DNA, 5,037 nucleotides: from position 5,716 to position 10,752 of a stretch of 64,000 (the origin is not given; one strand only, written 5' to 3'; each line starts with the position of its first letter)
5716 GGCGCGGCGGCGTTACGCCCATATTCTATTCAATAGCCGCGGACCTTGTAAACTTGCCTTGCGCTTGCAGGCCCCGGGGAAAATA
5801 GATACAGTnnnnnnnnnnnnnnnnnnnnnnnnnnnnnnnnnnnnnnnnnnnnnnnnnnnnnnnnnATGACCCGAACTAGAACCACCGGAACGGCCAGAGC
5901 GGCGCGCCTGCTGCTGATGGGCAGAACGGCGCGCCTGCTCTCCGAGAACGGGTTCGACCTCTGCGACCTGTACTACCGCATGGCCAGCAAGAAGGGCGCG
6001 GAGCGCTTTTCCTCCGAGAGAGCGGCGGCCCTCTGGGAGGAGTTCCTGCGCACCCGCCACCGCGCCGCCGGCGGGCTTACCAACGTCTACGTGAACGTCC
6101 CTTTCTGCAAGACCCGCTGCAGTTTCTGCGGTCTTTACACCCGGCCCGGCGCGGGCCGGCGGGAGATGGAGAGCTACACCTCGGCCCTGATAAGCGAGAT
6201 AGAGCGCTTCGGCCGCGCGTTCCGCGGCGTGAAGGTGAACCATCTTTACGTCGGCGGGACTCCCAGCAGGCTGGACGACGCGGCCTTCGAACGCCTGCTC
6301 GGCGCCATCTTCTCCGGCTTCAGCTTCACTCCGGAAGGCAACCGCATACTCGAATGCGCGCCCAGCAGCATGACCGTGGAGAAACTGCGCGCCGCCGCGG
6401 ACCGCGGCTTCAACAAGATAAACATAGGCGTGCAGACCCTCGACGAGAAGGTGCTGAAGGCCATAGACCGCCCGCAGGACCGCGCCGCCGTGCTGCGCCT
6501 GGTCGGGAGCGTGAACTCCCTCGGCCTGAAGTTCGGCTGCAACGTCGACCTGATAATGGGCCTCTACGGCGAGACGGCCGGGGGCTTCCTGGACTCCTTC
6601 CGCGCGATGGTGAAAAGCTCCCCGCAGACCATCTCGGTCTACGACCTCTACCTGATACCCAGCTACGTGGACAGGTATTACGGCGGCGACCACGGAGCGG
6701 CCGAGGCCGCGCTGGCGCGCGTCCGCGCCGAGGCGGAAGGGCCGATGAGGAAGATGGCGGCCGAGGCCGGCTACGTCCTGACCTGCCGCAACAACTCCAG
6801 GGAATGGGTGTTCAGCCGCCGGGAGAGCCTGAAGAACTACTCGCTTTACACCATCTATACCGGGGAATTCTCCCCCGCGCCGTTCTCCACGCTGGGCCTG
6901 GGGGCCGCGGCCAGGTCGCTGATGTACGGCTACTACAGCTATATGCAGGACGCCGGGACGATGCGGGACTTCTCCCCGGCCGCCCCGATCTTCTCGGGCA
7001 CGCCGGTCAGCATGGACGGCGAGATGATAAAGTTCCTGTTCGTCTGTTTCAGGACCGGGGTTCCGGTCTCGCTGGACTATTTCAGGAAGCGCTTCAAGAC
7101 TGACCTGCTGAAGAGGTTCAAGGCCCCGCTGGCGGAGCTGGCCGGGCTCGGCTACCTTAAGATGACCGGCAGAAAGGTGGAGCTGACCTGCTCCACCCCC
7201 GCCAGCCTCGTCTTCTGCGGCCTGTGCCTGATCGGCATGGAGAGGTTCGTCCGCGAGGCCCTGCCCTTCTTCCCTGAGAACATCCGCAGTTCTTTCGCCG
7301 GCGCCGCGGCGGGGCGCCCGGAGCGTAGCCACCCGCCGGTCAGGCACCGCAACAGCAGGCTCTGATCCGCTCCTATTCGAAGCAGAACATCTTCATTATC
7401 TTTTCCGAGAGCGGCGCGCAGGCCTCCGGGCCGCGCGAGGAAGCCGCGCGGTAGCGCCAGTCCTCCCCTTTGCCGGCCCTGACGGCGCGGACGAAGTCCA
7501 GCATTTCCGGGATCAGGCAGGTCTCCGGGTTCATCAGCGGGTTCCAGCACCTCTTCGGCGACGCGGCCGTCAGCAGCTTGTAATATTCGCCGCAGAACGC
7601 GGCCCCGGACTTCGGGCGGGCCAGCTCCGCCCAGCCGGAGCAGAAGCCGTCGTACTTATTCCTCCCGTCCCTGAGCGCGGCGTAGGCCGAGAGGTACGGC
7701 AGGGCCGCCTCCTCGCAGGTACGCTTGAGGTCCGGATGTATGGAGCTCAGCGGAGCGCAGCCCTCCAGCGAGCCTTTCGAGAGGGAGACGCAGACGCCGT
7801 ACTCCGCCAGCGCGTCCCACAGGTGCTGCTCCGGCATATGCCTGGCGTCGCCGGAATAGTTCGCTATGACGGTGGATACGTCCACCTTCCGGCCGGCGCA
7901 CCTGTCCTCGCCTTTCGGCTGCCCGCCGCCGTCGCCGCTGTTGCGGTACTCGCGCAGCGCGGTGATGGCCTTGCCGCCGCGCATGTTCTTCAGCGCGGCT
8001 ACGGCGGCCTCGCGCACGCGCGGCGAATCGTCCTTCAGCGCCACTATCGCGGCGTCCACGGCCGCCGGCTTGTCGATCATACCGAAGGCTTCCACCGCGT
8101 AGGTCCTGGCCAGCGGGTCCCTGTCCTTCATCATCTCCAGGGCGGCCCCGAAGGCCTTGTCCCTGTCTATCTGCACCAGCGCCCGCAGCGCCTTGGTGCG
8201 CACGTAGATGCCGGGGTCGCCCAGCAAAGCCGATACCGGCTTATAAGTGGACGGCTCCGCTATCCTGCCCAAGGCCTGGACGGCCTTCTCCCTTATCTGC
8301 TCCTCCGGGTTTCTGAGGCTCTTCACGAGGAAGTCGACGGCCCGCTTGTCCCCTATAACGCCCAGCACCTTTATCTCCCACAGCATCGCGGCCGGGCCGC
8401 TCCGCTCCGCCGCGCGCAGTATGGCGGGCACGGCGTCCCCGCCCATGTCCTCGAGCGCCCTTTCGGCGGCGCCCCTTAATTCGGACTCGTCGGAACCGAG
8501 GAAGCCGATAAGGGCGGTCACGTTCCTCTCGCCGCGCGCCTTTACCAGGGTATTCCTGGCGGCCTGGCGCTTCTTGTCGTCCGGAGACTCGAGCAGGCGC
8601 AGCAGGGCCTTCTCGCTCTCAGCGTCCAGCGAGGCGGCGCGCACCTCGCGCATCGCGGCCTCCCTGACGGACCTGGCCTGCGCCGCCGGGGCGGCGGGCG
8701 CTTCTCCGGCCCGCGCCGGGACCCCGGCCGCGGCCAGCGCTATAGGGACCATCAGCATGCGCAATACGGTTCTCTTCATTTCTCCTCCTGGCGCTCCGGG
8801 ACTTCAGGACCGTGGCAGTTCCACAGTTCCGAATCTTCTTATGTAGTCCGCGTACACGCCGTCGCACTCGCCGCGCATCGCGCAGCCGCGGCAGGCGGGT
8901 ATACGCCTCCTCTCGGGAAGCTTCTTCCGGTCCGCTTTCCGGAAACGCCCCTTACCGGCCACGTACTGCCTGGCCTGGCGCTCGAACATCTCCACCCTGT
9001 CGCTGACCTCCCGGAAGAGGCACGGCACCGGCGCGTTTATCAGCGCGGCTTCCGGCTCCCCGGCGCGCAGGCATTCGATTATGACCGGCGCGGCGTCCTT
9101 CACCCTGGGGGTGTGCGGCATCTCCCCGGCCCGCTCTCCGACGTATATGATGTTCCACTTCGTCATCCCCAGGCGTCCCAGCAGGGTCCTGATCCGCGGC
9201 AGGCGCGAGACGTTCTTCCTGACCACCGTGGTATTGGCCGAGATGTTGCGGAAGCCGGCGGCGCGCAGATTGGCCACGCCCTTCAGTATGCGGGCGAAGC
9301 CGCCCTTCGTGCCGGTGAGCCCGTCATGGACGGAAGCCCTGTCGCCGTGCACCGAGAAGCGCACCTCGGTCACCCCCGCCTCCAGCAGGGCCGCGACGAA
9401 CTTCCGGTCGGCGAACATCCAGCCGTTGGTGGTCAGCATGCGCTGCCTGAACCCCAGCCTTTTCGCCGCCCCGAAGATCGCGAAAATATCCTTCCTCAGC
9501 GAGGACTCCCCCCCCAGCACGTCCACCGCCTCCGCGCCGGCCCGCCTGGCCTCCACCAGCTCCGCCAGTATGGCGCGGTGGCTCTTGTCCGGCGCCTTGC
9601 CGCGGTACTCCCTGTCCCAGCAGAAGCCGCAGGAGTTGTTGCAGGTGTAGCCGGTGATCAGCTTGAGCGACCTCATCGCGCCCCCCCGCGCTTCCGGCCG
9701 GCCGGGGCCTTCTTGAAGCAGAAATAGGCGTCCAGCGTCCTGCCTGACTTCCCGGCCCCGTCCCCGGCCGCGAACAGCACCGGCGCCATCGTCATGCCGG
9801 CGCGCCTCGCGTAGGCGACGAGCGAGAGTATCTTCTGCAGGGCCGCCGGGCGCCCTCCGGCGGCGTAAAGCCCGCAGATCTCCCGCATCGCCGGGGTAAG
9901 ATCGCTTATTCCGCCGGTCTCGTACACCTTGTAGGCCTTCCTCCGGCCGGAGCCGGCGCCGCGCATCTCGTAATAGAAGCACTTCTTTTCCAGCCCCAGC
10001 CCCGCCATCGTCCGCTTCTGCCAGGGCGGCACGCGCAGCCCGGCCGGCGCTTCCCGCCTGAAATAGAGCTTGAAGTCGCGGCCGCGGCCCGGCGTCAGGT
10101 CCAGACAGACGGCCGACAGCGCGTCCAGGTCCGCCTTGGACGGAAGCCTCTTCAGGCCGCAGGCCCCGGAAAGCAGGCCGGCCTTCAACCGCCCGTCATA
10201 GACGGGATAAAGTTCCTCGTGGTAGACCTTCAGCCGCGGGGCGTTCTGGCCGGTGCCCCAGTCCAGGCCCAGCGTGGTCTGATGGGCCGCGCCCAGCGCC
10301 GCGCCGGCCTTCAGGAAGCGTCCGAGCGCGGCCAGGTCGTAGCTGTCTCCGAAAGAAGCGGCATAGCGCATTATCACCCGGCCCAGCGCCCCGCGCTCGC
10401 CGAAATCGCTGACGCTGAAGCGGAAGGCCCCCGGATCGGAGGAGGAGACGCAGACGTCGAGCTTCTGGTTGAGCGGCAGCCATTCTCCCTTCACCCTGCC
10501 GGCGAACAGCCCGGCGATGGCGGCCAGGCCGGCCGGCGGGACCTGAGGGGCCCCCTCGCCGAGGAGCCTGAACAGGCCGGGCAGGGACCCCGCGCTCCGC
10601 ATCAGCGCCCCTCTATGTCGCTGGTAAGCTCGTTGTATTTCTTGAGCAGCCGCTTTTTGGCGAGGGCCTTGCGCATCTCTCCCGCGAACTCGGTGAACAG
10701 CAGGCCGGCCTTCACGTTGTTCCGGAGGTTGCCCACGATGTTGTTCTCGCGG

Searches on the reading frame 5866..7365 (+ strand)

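Call 17: search_protein_families(library=pfam, proteins=[window:5866-7365:+], max_evalue=0.001)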
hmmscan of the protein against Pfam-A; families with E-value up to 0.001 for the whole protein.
window:5866-7365:+ (499 aa): 1 family
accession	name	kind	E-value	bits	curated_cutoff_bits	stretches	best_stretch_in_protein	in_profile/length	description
PF04055.27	Radical_SAM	-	8e-18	65.6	29.5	1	79-245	5-163/166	Radical SAM superfamily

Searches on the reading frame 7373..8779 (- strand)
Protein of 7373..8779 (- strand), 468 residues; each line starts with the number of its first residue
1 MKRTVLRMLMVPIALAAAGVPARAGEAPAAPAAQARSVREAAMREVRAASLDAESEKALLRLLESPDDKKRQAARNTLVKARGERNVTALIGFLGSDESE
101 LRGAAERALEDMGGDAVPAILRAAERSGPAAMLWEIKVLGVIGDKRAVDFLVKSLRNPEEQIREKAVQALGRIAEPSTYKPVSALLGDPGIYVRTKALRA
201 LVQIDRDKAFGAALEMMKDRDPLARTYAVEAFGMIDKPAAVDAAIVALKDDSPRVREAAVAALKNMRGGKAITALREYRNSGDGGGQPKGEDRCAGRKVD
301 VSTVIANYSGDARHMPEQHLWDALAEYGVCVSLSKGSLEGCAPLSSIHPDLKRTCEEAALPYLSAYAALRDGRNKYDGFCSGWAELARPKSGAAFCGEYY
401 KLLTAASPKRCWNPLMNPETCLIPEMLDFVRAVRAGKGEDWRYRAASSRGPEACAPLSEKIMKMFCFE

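Call 16: search_protein_families(library=pfam, proteins=[window:7373-8779:-], max_evalue=0.001)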
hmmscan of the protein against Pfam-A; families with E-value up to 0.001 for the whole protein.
window:7373-8779:- (468 aa): 7 families
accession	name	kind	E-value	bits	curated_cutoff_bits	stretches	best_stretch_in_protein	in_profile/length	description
PF13646.12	HEAT_2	-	4.1e-29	101.1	27.7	3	214-281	5-73/88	HEAT repeats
PF02985.28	HEAT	-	1.1e-15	56.6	23.5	0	148-175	2-29/31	HEAT repeat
PF13513.12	HEAT_EZ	-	1.5e-14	54.5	27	0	146-173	28-55/55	HEAT-like repeat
PF03130.22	HEAT_PBS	-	3.4e-07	30.6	20.9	0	255-277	1-23/27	PBS lyase HEAT-like repeat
PF00514.29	Arm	-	4.5e-06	27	20.6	0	242-266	15-39/41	Armadillo/beta-catenin-like repeat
PF21547.3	TTI1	-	0.00049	20.4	27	0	151-217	4-70/90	TELO2-interacting protein 1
PF01602.26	Adaptin_N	-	0.00069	18.7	37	0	147-235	80-178/524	Adaptin N terminal region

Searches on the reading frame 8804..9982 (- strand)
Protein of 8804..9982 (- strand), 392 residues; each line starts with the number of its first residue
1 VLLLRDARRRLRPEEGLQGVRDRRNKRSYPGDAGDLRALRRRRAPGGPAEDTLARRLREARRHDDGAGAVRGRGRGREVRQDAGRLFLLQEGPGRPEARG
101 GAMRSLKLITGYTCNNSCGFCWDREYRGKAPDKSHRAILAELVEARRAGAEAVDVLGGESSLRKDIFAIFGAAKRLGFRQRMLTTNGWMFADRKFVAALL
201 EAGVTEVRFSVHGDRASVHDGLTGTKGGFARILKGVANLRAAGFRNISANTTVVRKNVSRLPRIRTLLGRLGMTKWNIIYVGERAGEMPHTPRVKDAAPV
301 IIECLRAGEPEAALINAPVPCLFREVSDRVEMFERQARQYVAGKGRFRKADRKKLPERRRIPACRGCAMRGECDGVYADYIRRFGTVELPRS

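Call 16: search_protein_families(library=pfam, proteins=[window:8804-9982:-], max_evalue=0.001)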
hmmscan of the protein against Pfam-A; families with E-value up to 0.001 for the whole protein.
window:8804-9982:- (392 aa): 1 family
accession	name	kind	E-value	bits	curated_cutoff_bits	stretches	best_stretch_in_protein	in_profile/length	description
PF04055.27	Radical_SAM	-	5.7e-20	72.6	29.5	1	109-255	2-152/166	Radical SAM superfamily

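Call 18: search_protein_families(library=ncbifam, proteins=[window:8804-9982:-], max_evalue=0.00001)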
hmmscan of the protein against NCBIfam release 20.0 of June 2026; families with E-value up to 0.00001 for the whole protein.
window:8804-9982:- (392 aa): 34 families (the best 25 are shown)
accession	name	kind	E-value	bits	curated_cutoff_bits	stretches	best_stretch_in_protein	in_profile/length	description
NF038332.1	rSAM_rare_HxsC4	exception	3.6e-26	92.1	500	1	106-279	16-194/335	radical SAM protein HxsC4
TIGR04545.1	rSAM_ahbD_hemeb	equivalog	2.4e-19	70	500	1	113-280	9-174/339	heme b synthase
TIGR02668.1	moaA_archaeal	equivalog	6.7e-17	61.4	325.25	1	102-271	8-176/303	GTP 3',8-cyclase MoaA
TIGR04303.1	GeoRSP_rSAM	equivalog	3.3e-16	59.8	400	1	112-260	13-156/325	GeoRSP system radical SAM/SPASM protein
TIGR03977.1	rSAM_pair_HxsC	equivalog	5e-16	58.4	267.9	1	109-269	30-191/292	His-Xaa-Ser system radical SAM maturase HxsC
TIGR04053.2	TIGR04053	equivalog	6.3e-16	58.6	395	1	140-281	44-186/366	TIGR04053 family radical SAM/SPASM domain-containing protein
TIGR02666.1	moaA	equivalog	6.5e-14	51.6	284.05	1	105-256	11-167/336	GTP 3',8-cyclase MoaA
NF001199.0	PRK00164.2-1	equivalog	3.1e-13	49.5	231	1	103-260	11-167/308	GTP 3',8-cyclase MoaA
TIGR04051.1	rSAM_NirJ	equivalog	4e-13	49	515.45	1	114-278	12-173/354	heme d1 biosynthesis radical SAM protein NirJ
TIGR02109.1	PQQ_syn_pqqE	equivalog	4.6e-13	48.8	381.35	1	111-275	14-176/358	pyrroloquinoline quinone biosynthesis protein PqqE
NF045646.2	rSAM_Se_TrsS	equivalog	4.9e-13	48.4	490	1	113-258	95-241/441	radical SAM (seleno)protein TrsS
TIGR04103.1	rSAM_nif11_3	equivalog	5.2e-13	48.4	725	1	113-279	14-176/412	nif11-class peptide radical SAM maturase 3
TIGR04055.1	rSAM_NirJ2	equivalog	1.5e-12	47.7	500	1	110-281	6-174/326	putative heme d1 biosynthesis radical SAM protein NirJ2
NF045574.1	sacti_mat_StsB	exception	1.5e-12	47.1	625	1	113-275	105-263/466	StsB family radical SAM/SPASM domain sactipeptide maturase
TIGR04466.1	rSAM_BlsE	equivalog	2.5e-12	46.9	400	1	138-301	36-196/327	cytosylglucuronate decarboxylase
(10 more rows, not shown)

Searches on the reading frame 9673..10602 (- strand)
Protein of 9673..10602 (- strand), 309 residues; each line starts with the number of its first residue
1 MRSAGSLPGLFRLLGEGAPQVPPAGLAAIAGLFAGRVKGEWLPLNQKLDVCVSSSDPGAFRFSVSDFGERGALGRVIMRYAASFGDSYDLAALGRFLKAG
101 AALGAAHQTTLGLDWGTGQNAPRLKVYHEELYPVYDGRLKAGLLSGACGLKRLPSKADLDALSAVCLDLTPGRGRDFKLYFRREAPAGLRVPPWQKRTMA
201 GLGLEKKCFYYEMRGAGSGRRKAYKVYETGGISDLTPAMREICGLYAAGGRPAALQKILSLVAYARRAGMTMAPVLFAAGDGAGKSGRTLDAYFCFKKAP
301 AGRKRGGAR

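Call 16: search_protein_families(library=pfam, proteins=[window:9673-10602:-], max_evalue=0.001)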
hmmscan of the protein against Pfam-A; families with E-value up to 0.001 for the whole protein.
window:9673-10602:- (309 aa): 0 families

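Call 18: search_protein_families(library=ncbifam, proteins=[window:9673-10602:-], max_evalue=0.00001)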
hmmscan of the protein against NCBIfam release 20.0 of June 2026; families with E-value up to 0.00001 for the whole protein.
window:9673-10602:- (309 aa): 0 families

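Call 41: search_protein_families(library=pfam, proteins=[window:9673-10602:-], max_evalue=10)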
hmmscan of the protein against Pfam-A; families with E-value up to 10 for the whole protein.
window:9673-10602:- (309 aa): 1 family
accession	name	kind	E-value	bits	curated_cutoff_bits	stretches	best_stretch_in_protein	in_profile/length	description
PF00327.25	Ribosomal_L30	-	0.085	13.2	23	1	190-206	11-27/51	Ribosomal protein L30p/L7e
